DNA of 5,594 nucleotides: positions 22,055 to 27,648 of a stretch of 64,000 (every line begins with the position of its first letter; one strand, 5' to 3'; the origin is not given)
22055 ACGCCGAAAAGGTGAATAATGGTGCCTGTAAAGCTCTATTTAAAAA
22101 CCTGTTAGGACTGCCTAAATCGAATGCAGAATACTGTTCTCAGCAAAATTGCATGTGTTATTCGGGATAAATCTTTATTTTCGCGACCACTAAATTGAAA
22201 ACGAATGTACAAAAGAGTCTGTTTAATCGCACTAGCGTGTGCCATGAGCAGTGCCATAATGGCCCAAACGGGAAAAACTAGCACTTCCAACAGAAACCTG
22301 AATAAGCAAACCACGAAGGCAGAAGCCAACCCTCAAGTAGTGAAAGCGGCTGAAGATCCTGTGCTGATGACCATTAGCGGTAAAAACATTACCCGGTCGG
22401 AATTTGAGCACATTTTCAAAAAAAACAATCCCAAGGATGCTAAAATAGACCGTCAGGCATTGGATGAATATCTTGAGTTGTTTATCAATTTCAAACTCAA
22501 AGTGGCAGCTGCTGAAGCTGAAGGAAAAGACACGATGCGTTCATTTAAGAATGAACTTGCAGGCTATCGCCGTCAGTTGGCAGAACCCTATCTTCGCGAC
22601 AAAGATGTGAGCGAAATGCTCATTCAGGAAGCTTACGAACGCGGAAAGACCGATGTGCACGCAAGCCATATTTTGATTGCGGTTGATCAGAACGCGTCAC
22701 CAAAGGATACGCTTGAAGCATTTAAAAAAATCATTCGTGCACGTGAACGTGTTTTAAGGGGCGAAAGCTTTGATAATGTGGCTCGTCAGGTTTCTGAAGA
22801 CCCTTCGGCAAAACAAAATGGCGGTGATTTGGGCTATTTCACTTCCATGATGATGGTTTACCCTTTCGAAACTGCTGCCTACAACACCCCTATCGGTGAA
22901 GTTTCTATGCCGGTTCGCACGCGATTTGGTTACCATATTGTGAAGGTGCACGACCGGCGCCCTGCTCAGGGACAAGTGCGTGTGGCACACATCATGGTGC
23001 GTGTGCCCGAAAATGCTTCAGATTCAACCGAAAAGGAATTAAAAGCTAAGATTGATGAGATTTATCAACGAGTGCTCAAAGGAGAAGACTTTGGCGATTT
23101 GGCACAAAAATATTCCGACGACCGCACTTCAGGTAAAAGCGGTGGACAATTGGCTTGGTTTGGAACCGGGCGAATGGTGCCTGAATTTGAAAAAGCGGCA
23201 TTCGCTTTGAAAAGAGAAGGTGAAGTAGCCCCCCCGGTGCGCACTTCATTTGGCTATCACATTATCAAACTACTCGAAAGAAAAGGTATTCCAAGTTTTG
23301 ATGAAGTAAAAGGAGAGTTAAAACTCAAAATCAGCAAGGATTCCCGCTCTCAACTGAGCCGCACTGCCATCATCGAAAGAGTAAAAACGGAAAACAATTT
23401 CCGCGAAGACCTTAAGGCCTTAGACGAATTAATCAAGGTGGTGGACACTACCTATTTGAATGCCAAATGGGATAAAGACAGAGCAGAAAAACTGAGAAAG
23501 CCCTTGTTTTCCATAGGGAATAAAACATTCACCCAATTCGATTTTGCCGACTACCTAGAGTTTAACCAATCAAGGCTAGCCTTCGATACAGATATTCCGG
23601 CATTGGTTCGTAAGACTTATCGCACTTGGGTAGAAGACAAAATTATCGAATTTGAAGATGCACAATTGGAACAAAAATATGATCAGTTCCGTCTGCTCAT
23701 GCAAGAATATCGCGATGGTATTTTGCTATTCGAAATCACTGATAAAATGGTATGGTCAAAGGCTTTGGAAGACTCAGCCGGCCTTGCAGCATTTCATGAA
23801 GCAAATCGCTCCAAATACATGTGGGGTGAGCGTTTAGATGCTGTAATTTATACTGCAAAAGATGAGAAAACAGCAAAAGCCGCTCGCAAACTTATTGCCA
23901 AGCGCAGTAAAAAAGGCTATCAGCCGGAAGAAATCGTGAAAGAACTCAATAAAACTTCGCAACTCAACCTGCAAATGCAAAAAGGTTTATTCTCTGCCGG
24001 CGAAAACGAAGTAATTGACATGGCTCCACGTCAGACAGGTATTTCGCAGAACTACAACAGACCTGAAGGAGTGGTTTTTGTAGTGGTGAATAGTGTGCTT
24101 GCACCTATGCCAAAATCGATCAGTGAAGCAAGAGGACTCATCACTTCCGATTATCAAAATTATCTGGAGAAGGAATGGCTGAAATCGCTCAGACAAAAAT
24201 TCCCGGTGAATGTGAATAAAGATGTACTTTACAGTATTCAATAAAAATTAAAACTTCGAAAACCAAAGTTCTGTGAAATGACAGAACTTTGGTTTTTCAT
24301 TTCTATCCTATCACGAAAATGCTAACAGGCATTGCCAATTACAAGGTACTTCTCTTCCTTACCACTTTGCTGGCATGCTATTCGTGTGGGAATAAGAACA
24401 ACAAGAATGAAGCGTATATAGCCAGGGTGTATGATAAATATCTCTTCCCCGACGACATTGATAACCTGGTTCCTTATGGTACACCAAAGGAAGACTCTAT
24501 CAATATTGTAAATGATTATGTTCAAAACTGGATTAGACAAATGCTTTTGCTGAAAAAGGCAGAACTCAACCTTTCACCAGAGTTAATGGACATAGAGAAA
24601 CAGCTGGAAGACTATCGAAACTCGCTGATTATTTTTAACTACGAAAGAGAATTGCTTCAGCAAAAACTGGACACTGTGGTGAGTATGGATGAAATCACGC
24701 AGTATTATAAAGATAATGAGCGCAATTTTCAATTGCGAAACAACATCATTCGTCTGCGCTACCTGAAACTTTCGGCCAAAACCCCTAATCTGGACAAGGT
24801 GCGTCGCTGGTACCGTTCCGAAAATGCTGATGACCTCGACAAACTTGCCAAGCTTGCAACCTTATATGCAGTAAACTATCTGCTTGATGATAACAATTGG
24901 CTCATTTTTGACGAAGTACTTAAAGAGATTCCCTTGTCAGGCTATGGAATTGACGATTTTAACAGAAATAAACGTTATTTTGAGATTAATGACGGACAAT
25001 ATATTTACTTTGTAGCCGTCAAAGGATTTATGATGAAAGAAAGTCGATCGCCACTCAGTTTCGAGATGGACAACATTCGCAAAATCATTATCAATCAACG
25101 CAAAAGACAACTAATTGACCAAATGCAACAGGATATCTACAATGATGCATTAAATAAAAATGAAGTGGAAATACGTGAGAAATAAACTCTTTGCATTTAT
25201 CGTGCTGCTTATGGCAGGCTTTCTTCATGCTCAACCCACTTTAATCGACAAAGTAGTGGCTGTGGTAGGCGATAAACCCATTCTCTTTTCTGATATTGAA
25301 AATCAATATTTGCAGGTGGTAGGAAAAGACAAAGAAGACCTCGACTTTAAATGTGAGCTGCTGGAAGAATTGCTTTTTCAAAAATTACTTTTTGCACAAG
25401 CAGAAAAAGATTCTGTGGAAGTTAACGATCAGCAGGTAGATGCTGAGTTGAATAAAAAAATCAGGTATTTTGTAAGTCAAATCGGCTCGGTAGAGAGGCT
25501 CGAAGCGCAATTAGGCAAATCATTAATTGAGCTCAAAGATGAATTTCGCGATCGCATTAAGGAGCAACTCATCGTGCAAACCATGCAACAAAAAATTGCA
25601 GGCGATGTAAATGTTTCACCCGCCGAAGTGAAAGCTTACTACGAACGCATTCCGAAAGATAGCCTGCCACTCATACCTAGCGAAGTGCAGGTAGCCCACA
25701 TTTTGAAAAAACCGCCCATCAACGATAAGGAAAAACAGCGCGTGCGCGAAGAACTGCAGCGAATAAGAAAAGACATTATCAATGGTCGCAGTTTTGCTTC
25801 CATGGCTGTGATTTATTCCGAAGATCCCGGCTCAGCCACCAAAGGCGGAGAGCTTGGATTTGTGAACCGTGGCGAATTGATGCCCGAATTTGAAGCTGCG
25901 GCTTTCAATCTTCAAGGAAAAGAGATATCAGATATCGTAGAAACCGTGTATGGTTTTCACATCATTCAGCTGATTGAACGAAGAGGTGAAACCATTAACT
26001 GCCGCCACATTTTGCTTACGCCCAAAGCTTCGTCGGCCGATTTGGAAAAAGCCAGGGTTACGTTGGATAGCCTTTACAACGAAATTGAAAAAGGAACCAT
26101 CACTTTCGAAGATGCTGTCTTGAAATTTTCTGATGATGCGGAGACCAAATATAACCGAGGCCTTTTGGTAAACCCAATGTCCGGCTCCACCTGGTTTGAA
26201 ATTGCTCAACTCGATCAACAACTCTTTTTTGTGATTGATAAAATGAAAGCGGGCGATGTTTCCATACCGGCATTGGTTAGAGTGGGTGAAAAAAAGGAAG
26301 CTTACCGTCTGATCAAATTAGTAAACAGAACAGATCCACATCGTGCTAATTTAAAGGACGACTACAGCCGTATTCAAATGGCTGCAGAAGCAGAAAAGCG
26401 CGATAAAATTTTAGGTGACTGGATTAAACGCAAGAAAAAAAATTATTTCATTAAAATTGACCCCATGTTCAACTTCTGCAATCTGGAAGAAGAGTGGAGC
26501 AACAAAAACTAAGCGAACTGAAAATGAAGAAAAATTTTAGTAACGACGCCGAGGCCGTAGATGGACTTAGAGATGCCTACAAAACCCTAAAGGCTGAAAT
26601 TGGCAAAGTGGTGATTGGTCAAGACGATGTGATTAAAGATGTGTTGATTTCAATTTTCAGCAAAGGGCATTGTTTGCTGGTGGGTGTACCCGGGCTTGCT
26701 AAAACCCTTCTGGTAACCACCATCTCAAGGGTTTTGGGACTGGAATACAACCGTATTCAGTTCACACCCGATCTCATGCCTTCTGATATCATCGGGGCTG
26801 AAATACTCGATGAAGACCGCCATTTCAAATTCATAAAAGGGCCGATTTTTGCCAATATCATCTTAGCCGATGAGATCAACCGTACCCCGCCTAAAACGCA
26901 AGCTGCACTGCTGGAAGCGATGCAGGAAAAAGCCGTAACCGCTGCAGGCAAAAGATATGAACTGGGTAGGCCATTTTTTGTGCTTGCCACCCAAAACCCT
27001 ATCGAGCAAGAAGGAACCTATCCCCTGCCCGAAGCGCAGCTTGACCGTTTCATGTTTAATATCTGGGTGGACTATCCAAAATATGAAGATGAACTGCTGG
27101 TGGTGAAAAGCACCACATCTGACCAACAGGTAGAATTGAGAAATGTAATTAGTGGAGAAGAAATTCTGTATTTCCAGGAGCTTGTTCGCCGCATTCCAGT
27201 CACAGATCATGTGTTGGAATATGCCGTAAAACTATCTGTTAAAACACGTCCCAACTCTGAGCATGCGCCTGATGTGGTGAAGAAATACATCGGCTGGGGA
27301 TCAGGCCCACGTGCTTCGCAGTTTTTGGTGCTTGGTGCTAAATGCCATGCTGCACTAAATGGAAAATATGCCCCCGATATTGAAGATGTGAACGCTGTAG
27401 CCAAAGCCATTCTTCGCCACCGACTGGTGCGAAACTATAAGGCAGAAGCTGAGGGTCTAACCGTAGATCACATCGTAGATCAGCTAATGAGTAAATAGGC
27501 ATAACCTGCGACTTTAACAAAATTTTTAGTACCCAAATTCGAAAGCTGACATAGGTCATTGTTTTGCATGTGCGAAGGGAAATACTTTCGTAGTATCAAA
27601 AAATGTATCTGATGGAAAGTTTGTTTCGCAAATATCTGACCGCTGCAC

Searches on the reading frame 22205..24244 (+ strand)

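Call 9: search_protein_families(library=pfam, proteins=[window:22205-24244:+], max_evalue=0.001)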
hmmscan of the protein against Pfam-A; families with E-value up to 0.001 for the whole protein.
window:22205-24244:+ (679 aa): 3 families
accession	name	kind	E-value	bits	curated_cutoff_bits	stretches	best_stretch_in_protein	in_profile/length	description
PF13616.12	Rotamase_3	-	5.9e-60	201.4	22.5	2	254-360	12-116/116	PPIC-type PPIASE domain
PF00639.27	Rotamase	-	2.1e-57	192.5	21.7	2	262-356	1-95/97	PPIC-type PPIASE domain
PF13145.12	Rotamase_2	-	1.2e-22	81.4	27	2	267-369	31-120/121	PPIC-type PPIASE domain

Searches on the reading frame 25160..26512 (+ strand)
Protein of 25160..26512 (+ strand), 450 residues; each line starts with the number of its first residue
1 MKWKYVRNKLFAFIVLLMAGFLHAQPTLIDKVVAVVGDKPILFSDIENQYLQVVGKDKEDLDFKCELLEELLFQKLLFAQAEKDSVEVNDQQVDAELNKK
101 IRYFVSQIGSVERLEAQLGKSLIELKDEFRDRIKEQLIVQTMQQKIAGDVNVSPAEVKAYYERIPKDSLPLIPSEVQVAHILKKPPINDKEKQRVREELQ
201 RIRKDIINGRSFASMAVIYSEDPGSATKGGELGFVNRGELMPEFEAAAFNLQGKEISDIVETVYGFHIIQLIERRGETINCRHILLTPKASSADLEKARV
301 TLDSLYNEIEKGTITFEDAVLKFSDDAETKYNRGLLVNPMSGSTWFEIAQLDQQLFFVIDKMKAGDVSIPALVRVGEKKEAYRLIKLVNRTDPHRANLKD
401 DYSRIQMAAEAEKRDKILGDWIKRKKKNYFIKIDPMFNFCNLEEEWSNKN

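Call 9: search_protein_families(library=pfam, proteins=[window:25160-26512:+], max_evalue=0.001)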
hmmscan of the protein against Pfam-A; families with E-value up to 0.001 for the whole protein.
window:25160-26512:+ (450 aa): 5 families
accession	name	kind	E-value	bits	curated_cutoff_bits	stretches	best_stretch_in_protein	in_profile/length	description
PF00639.27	Rotamase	-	1.6e-37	128.8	21.7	2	180-272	1-96/97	PPIC-type PPIASE domain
PF13616.12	Rotamase_3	-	1.8e-30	106.3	22.5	2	175-274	15-115/116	PPIC-type PPIASE domain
PF13624.11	SurA_N_3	-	1e-07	32.4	27.2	1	12-143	24-162/162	SurA-like N-terminal domain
PF13145.12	Rotamase_2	-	2.2e-07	32.1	27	1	152-277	1-111/121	PPIC-type PPIASE domain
PF09312.16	SurA_N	-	1e-05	26.1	30.8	1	29-142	1-117/118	SurA N-terminal domain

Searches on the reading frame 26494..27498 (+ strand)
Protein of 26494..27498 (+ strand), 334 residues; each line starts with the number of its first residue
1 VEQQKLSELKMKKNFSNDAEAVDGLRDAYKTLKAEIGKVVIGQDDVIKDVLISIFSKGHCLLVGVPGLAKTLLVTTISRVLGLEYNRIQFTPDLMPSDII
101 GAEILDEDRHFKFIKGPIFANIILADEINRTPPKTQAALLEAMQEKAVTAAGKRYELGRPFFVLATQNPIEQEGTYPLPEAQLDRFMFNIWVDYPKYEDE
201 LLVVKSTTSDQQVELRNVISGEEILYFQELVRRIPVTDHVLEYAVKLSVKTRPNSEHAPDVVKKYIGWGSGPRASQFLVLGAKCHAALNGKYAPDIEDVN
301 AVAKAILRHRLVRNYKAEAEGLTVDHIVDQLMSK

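Call 9: search_protein_families(library=pfam, proteins=[window:26494-27498:+], max_evalue=0.001)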
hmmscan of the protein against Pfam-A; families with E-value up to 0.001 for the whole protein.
window:26494-27498:+ (334 aa): 6 families
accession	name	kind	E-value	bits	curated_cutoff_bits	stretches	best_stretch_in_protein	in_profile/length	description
PF07726.17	AAA_3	-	2.2e-62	209.2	27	1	59-188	1-131/131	ATPase family associated with various cellular activities (AAA)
PF07728.20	AAA_5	-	1e-13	51.9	22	1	59-186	1-139/139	AAA domain (dynein-related subfamily)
PF17863.7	AAA_lid_2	-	1.4e-12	47.6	22.7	1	262-330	5-73/74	AAA lid domain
PF20030.5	bpMoxR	-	6.2e-09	35.7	27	1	32-220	6-196/205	MoxR domain in the MoxR-vWA-beta-propeller ternary systems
PF00004.35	AAA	-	4.2e-05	24.4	21.2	1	60-191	1-128/131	ATPase family associated with various cellular activities (AAA)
PF00493.29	MCM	-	0.00071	19.2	23.3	0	51-171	51-175/224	MCM P-loop domain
